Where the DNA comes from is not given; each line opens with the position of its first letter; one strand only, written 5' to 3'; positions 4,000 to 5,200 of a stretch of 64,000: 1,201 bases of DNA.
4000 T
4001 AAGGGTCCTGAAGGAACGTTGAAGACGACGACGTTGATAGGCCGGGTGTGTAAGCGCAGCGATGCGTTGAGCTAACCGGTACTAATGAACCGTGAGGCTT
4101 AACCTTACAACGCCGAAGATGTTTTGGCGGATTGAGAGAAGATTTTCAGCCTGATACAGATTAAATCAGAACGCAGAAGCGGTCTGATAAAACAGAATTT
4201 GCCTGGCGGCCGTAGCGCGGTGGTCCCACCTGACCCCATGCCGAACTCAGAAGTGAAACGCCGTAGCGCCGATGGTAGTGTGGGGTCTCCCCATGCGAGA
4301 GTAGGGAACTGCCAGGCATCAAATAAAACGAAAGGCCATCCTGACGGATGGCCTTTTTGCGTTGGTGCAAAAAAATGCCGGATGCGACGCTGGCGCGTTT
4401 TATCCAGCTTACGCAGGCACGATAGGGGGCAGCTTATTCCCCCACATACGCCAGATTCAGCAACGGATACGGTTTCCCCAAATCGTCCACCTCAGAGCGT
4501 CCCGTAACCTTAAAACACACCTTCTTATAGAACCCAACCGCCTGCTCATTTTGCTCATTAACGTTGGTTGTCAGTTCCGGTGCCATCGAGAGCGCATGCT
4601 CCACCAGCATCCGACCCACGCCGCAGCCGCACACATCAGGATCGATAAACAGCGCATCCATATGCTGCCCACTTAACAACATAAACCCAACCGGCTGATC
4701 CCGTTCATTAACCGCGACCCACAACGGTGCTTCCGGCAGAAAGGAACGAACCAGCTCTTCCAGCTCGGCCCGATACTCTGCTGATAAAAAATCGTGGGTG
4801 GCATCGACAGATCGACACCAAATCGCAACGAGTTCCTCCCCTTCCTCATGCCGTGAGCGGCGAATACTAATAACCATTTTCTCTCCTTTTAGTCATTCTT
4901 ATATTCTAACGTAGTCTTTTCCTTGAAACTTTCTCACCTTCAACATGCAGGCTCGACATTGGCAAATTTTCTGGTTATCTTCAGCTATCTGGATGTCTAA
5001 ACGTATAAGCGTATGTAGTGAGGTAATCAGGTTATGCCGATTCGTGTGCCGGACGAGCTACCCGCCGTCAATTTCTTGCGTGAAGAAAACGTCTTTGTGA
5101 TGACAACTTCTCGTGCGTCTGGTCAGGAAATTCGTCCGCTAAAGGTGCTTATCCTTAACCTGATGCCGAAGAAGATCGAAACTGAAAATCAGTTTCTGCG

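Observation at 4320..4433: yjaA appears to be absent between the 5S gene and yjaB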

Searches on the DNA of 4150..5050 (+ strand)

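Call 4: search_dna_similar(query=window:4150-5050:+, collection=ecoli_genomes, mode=near, max_rows=30, rows=spread)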
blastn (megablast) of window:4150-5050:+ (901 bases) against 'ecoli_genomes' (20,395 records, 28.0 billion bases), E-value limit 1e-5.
Records with a match: 5463; places in all: 44679; records where one place covers at least 80% of the query: 5368.
Genomes with a match: 5425 of 5426; with a place that covers at least 80% of the query: 5368. Places per genome that has any: lowest 6, median 8, highest 16. On chromosomes: 44635 places; on plasmids: 44.
Best place of each record, by identity: >=99% 46; 95-99% 5175; 90-95% 240; 80-90% 2.
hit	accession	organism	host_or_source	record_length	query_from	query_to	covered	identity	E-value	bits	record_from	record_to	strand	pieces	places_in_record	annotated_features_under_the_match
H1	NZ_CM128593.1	Escherichia coli strain 100416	Homo sapiens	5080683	1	901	100%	100.0%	0e+0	1664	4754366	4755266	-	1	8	yjaB: acetyltransferase | rrf: 5S ribosomal RNA | metA: homoserine O-acetyltransferase MetA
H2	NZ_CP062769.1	Escherichia coli O157:H7 strain Z852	Bovine Faeces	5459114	1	901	100%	98.9%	0e+0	1609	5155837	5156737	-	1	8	yjaB: acetyltransferase | rrf: 5S ribosomal RNA | metA: homoserine O-acetyltransferase MetA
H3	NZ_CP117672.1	Escherichia coli strain KW21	water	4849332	1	901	100%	97.9%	0e+0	1557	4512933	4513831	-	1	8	yjaB: acetyltransferase | rrf: 5S ribosomal RNA | metA: homoserine O-acetyltransferase MetA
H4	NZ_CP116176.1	Escherichia coli strain DETEC-E601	sink countertop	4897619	1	901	100%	97.5%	0e+0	1535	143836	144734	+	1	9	yjaB: acetyltransferase | rrf: 5S ribosomal RNA | metA: homoserine O-acetyltransferase MetA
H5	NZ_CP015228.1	Escherichia coli strain 09-00049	lettuce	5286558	1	901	100%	97.3%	0e+0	1530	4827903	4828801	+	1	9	yjaB: acetyltransferase | rrf: 5S ribosomal RNA | metA: homoserine O-acetyltransferase MetA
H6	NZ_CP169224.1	Escherichia coli strain EC052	poultry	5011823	1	901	100%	97.0%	0e+0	1515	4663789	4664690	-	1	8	yjaB: acetyltransferase | rrf: 5S ribosomal RNA | metA: homoserine O-succinyltransferase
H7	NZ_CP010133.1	Escherichia coli strain C11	cow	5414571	1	901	100%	96.6%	0e+0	1493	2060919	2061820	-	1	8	yjaB: acetyltransferase | rrf: 5S ribosomal RNA | metA: homoserine O-acetyltransferase MetA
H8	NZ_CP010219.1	Escherichia coli strain M18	mouse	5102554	1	901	100%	96.5%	0e+0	1487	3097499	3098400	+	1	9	yjaB: acetyltransferase | rrf: 5S ribosomal RNA | metA: homoserine O-acetyltransferase MetA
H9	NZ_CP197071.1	Escherichia coli strain ECOR29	Kangaroo rat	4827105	1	901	100%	96.5%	0e+0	1487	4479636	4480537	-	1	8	yjaB: acetyltransferase | rrf: 5S ribosomal RNA | metA: homoserine O-acetyltransferase MetA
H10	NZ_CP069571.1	Escherichia coli strain FDAARGOS_1250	Homo sapiens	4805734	1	901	100%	96.3%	0e+0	1535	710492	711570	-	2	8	yjaB: acetyltransferase | rrf: 5S ribosomal RNA | metA: homoserine O-acetyltransferase MetA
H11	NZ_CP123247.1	Escherichia coli strain YZMc10-2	chicken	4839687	1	901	100%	96.1%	0e+0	1471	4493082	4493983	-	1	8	yjaB: acetyltransferase | rrf: 5S ribosomal RNA | metA: homoserine O-acetyltransferase MetA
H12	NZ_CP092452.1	Escherichia coli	wastewater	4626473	1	901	100%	95.9%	0e+0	1514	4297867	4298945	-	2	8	yjaB: acetyltransferase | rrf: 5S ribosomal RNA | metA: homoserine O-acetyltransferase MetA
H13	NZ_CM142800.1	Escherichia coli strain GPEC859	chicken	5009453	1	901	100%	95.7%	0e+0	1499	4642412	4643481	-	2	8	yjaB: acetyltransferase | rrf: 5S ribosomal RNA | metA: homoserine O-acetyltransferase MetA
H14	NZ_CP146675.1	Escherichia coli strain MS 69-1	Homo sapiens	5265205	1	901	100%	95.1%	0e+0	1419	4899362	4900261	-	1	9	yjaB: acetyltransferase | rrf: 5S ribosomal RNA | metA: homoserine O-acetyltransferase MetA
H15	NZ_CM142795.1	Escherichia coli strain GPEC1042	chicken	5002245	1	901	100%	93.9%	0e+0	1367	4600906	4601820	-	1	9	yjaB: acetyltransferase | rrf: 5S ribosomal RNA | metA: homoserine O-acetyltransferase MetA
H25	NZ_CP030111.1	Escherichia coli strain MCJCHV-1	Homo sapiens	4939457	1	901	87%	95.9%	0e+0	1277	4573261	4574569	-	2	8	yjaB: acetyltransferase | yjaA: YjaA family stress response protein | rrf: 5S ribosomal RNA | metA: homoserine O-acetyltransferase MetA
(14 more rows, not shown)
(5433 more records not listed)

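Call 9: search_dna_similar(query=window:4318-4445:+, collection=ecoli_genomes, mode=near, max_rows=30, rows=spread)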
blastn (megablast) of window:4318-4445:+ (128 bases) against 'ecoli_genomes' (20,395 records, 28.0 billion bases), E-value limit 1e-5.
Records with a match: 3909; places in all: 7468; records where one place covers at least 80% of the query: 531.
Genomes with a match: 3909 of 5426; with a place that covers at least 80% of the query: 531. Places per genome that has any: lowest 1, median 2, highest 6. On chromosomes: 7468 places; on plasmids: 0.
Best place of each record, by identity: >=99% 300; 95-99% 169; 90-95% 1744; 80-90% 1696.
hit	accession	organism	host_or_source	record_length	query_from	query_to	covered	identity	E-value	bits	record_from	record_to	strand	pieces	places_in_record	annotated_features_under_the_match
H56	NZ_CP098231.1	Escherichia coli strain XJ34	bovine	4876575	1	128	100%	100.0%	9e-60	237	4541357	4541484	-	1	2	yjaB: acetyltransferase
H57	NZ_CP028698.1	Escherichia coli strain 106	cattle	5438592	1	128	100%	99.2%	4e-58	231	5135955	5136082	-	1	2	yjaB: acetyltransferase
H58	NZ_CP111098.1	Escherichia coli strain RM6067W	Spinacia oleracea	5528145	1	128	100%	99.2%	4e-58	231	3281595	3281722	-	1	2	yjaB: acetyltransferase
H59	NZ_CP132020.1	Escherichia coli strain JCH8249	Homo sapiens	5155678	1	128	100%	89.1%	7e-36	158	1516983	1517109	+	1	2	yjaB: acetyltransferase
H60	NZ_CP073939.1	Escherichia coli strain MB53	Poultry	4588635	1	95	74%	95.8%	3e-34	152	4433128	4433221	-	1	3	none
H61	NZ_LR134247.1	Escherichia coli strain NCTC9040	missing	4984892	1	91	71%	97.8%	7e-36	158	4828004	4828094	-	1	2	none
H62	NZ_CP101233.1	Escherichia coli strain EC21Z-137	Homo sapiens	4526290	1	95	74%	90.7%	6e-27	128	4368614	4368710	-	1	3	none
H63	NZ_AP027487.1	Escherichia coli strain LR-21-1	Homo sapiens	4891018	1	95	74%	90.7%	6e-27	128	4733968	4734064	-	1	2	none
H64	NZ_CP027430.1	Escherichia coli strain AS19-RrmA-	not applicable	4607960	1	95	74%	89.7%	3e-25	122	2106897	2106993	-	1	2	none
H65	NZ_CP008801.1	Escherichia coli KLY strain KLY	-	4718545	1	95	74%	89.7%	3e-25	122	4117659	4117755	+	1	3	none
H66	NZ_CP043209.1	Escherichia coli O16:H48 strain PG20180052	mouse gut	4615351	1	95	74%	89.7%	3e-25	122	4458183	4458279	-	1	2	none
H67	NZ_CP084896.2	Escherichia coli strain g62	laboratory experiment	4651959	1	95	74%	89.7%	3e-25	122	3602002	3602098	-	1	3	none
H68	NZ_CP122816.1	Escherichia coli strain ETEC1731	Sus scrofa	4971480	1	95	74%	89.7%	3e-25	122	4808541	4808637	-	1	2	none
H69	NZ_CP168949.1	Escherichia coli strain IH5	Homo sapiens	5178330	1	95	74%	89.7%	3e-25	122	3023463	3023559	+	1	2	none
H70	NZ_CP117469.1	Escherichia coli strain B-ZidR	Zidovudine-resistant strain obtained ...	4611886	1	95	74%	89.7%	3e-25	122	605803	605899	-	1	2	none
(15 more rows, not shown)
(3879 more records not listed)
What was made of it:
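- The junction is covered at 80% or more in 531 genomes (call 9).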

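Call 25: get_annotated_region(hit=H1, flank=1500)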
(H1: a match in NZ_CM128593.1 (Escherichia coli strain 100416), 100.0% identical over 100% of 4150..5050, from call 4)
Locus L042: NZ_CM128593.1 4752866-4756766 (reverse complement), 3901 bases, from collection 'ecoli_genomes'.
description: Escherichia coli strain 100416 chromosome, whole genome shotgun sequence
organism: Escherichia coli strain 100416 (NCBI taxid 562)
replicon: chromosome; assembly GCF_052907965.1
host: Homo sapiens; source: stool; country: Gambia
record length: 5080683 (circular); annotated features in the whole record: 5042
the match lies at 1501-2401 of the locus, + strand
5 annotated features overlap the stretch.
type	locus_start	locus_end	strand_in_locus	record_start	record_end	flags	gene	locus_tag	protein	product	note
rRNA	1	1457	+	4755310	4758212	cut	-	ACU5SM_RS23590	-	23S ribosomal RNA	-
rRNA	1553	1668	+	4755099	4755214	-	rrf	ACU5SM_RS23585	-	5S ribosomal RNA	-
CDS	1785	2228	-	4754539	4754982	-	yjaB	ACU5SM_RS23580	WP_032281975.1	acetyltransferase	-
CDS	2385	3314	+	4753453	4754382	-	metA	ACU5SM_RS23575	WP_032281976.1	homoserine O-acetyltransferase MetA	-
CDS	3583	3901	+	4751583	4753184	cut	aceB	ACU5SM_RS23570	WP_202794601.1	malate synthase A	-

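Call 26: get_annotated_region(hit=H10, flank=300)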
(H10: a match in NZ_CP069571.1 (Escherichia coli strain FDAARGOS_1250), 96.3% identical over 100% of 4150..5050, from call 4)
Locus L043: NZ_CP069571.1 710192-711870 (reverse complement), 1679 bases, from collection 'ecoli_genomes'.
description: Escherichia coli strain FDAARGOS_1250 chromosome, complete genome
organism: Escherichia coli strain FDAARGOS_1250 (NCBI taxid 562)
replicon: chromosome; assembly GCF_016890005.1
host: Homo sapiens; source: missing; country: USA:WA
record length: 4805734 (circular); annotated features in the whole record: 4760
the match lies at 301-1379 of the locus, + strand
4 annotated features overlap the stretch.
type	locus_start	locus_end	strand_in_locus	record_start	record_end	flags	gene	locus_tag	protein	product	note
rRNA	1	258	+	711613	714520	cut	-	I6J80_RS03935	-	23S ribosomal RNA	-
rRNA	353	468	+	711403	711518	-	rrf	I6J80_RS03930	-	5S ribosomal RNA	-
CDS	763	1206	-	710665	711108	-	yjaB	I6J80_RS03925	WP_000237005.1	acetyltransferase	-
CDS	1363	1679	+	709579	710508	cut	metA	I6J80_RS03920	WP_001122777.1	homoserine O-acetyltransferase MetA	-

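Call 27: get_annotated_region(hit=H9, flank=300)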
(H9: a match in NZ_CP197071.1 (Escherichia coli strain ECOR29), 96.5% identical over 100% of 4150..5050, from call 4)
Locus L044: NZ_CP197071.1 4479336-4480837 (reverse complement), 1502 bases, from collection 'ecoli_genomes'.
description: Escherichia coli strain ECOR29 chromosome, complete genome
organism: Escherichia coli strain ECOR29 (NCBI taxid 562)
replicon: chromosome; assembly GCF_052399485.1
host: Kangaroo rat; source: -; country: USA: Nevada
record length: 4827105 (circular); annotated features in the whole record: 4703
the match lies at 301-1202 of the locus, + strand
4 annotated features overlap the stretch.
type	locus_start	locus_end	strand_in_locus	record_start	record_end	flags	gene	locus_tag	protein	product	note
rRNA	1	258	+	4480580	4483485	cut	-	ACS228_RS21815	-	23S ribosomal RNA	-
rRNA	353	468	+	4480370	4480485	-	rrf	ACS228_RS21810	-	5S ribosomal RNA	-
CDS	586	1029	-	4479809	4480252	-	yjaB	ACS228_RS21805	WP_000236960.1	acetyltransferase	-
CDS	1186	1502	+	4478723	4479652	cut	metA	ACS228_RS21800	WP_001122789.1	homoserine O-acetyltransferase MetA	-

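Call 28: get_annotated_region(hit=H15, flank=300)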
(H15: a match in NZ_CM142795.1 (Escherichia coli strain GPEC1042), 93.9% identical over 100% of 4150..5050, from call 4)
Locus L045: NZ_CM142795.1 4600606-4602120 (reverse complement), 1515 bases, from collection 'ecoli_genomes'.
description: Escherichia coli strain GPEC1042 chromosome, whole genome shotgun sequence
organism: Escherichia coli strain GPEC1042 (NCBI taxid 562)
replicon: chromosome; assembly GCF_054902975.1
host: -; source: chicken; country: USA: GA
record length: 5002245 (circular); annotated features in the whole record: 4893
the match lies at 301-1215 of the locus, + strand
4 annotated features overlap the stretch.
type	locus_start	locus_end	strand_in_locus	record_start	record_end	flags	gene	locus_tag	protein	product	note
rRNA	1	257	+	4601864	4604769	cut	-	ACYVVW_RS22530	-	23S ribosomal RNA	-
rRNA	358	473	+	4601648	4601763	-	rrf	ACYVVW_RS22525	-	5S ribosomal RNA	-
CDS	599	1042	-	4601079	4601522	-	yjaB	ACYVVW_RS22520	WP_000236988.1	acetyltransferase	-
CDS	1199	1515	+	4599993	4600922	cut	metA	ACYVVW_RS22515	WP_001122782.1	homoserine O-acetyltransferase MetA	-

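Call 51: get_annotated_region(hit=H25, flank=200)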
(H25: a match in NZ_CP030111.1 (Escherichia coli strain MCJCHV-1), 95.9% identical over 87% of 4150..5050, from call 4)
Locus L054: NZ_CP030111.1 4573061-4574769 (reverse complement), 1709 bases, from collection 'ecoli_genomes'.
description: Escherichia coli strain MCJCHV-1 chromosome, complete genome
organism: Escherichia coli strain MCJCHV-1 (NCBI taxid 562)
replicon: chromosome; assembly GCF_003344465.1
host: Homo sapiens; source: CSF; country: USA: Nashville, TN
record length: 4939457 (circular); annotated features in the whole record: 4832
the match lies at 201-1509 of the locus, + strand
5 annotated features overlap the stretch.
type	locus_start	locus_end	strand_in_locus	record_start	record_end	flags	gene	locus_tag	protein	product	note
rRNA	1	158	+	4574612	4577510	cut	-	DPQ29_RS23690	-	23S ribosomal RNA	-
rRNA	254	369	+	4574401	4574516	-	rrf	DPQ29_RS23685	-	5S ribosomal RNA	-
CDS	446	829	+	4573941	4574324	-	yjaA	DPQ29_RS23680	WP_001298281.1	YjaA family stress response protein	-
CDS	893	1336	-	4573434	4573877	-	yjaB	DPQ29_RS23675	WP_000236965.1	acetyltransferase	-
CDS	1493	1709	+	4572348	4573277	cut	metA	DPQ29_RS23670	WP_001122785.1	homoserine O-acetyltransferase MetA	-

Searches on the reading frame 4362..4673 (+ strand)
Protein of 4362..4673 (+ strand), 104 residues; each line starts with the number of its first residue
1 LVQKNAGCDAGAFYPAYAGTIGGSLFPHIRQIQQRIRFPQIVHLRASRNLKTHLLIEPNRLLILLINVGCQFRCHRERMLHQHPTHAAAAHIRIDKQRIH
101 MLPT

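Call 22: search_protein_families(library=pfam, proteins=[window:4362-4673:+], max_evalue=0.01)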
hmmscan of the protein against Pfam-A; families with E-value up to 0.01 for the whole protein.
window:4362-4673:+ (104 aa): 0 families
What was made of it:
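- Closest known: YjaA family stress response protein. Different: The family has no Pfam domain (call 22), and its biochemical function is unknown.
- Tried and rejected: It has no Pfam match and lies antisense inside yjaB, so I rejected it as a shadow ORF (call 22).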

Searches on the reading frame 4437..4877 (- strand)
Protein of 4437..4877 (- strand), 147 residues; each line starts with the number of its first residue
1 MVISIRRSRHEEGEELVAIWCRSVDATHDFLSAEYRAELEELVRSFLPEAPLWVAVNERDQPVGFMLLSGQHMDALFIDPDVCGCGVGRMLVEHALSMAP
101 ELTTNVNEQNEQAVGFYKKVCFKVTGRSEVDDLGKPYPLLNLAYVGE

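Call 16: find_related_loci(query=window:4437-4877:-, collection=genome_contigs, flank=4000)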
Query window:4437-4877:- (147 aa) in genome_contigs; peptide patterns used: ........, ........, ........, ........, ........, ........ (x = any residue, [..] = any of these).
531 stretches matched a pattern; 38 encode a relative of the query (tblastn E <= 1e-3); 38 distinct loci.
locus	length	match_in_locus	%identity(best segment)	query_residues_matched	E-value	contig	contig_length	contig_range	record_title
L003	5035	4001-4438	98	1-146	2e-96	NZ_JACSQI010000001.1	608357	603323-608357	Escherichia whittamii strain Sa2BVA5 NODE_1_length_608357_cov_8.774854, whole genome shotgun sequence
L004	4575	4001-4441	97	1-147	4e-95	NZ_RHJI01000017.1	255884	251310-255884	Escherichia sp. E1V33 1V33_17_consensus, whole genome shotgun sequence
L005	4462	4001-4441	93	1-147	1e-90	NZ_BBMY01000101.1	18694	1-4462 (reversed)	Escherichia albertii NBRC 107761 = DSM 17582 strain NBRC 107761, whole genome shotgun sequence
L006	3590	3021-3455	92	1-145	2e-90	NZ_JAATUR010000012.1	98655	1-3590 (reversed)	Escherichia coli strain SCPM-O-B-8794 12length=98655, whole genome shotgun sequence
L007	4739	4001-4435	86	1-145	5e-85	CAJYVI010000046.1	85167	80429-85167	MAG: uncultured Pseudocitrobacter sp. isolate SP260_1_metabat2_genome_mining.39 genome assembly, contig: k127_94648, who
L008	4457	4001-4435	86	1-145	8e-85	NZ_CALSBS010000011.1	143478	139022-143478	Pseudocitrobacter vendiensis strain CPO20170097T, whole genome shotgun sequence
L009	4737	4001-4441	83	1-147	7e-84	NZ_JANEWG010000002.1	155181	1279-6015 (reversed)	Citrobacter sp. Awk 4 510132-22-2, whole genome shotgun sequence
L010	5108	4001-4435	81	1-145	9e-83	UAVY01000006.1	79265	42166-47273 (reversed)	Citrobacter koseri strain NCTC10786 genome assembly, contig: ERS513143SCcontig000006, whole genome shotgun sequence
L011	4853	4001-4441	81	1-147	7e-83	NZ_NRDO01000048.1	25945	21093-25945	Citrobacter sp. NCU1 contig_48, whole genome shotgun sequence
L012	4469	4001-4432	81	1-144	5e-82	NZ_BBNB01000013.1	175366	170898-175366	Citrobacter sedlakii NBRC 105722, whole genome shotgun sequence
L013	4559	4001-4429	85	1-143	2e-81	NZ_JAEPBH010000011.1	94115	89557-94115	Tenebrionibacter intestinalis strain BIT-L3 Scaffold11, whole genome shotgun sequence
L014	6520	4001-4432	80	1-144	4e-81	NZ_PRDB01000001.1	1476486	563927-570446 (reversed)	Klebsiella michiganensis strain DSM 25444 contig_1, whole genome shotgun sequence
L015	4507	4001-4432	81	1-144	1e-80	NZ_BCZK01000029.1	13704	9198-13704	Klebsiella oxytoca NBRC 105695, whole genome shotgun sequence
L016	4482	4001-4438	79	1-146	3e-80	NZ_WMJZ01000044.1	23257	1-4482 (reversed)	Intestinirhabdus alba strain BIT-B35 Scaffold44, whole genome shotgun sequence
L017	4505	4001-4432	80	1-144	4e-80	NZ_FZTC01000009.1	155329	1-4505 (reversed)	Klebsiella grimontii strain 06D021, whole genome shotgun sequence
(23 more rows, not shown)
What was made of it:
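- rRNA operons are classic assembly break points, and many draft outgroup contigs end right here (call 16).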

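Call 22: search_protein_families(library=pfam, proteins=[window:4437-4877:-], max_evalue=0.01)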
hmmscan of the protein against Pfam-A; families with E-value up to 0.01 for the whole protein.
window:4437-4877:- (147 aa): 3 families
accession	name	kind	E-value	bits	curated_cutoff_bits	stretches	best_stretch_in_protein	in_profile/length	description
PF13673.13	Acetyltransf_10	-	1.9e-11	44.5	23.6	1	40-130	20-115/128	Acetyltransferase (GNAT) domain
PF13508.13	Acetyltransf_7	-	6.1e-09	36.6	27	1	51-120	4-80/84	Acetyltransferase (GNAT) domain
PF00583.31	Acetyltransf_1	-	8.4e-09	36.2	20.7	1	34-119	20-113/116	Acetyltransferase (GNAT) family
